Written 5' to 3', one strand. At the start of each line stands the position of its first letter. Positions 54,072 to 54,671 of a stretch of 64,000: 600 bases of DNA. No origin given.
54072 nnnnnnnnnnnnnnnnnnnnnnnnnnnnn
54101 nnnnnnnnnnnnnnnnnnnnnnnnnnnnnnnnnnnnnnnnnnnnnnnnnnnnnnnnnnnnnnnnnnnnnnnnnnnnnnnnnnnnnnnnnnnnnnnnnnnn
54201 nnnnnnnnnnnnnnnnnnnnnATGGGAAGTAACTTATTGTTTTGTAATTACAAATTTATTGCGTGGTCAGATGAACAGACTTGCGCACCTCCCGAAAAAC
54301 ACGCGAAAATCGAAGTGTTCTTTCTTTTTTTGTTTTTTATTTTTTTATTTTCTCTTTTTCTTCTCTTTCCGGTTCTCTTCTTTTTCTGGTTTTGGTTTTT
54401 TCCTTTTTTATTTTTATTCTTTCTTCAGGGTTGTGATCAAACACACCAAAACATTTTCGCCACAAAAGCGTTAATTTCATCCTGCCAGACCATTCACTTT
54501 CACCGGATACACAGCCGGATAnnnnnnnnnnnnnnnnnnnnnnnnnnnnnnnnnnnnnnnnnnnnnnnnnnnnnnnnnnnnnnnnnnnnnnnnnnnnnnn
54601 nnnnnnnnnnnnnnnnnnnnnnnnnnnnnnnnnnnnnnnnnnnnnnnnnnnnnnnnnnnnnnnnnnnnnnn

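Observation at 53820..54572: Non-coding right arm of the island ending in a ~110 bp polypyrimidine tract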

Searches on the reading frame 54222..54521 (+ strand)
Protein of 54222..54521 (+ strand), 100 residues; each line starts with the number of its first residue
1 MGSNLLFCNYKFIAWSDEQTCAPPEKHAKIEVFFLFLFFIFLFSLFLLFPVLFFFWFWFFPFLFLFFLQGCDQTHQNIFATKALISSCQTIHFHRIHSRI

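Call 84: find_homologous_proteins(query=window:54222-54521:+, max_evalue=0.01)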
Query seq(100 aa) (100 aa): 5 proteins with E <= 0.01 among 46 candidates.
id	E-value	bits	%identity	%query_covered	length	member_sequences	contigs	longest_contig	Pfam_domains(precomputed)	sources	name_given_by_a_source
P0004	7.6e-60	217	100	100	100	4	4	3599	-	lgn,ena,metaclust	metaclust:\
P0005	1.3e-41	159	88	88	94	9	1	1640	-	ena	-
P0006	8.2e-26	108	78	72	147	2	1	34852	-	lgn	-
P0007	2.8e-21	93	80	62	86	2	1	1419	-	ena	-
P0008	5.1e-8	51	96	28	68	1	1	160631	-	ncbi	ncbi:hypothetical protein ACJHXG_14570, partial [Escherichia sp. WS500]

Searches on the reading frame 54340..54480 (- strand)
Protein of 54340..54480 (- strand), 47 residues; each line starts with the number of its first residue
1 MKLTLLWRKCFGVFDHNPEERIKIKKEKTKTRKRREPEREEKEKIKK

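Call 62: find_homologous_proteins(query=window:54340-54480:-, max_evalue=0.01)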
Query seq(47 aa) (47 aa): 3 proteins with E <= 0.01 among 3 candidates.
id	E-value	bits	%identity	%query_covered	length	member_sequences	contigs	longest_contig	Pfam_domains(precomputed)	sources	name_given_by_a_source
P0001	8.8e-21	89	100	98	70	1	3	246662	-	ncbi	ncbi:TPA: hypothetical protein ACYRTV_000969 [Escherichia coli]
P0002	1.7e-19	85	100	94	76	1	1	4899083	-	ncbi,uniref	ncbi:hypothetical protein AAIO74_06780 [Escherichia coli]|uniref:hypothetical protein n=1 Tax=Escher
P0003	7.7e-6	43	93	32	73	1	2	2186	-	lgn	-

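Call 64: find_encoding_contigs(protein=P0003, flank=1500, max_places=4)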
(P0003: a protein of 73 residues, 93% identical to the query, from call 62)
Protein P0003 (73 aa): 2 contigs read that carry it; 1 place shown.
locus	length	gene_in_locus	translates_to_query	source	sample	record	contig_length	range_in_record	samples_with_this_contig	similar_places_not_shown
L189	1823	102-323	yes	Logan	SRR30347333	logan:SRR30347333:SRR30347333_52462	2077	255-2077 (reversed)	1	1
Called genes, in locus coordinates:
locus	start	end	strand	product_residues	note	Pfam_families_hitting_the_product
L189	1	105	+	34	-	?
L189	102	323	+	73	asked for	-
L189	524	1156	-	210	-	-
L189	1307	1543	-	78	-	-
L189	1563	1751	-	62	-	-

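Call 65: find_encoding_contigs(protein=P0001, flank=1500, max_places=4)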
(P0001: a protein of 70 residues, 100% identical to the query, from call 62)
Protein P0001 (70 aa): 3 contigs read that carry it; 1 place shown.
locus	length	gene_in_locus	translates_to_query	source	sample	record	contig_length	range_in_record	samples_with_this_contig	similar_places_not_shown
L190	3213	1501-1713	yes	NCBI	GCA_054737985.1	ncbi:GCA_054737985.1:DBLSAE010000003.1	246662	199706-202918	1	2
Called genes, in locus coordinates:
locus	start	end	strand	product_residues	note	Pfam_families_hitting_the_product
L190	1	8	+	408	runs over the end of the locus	PF04346:EutH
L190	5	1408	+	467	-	PF06277:EutA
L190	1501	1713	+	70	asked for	-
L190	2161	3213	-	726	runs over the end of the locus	-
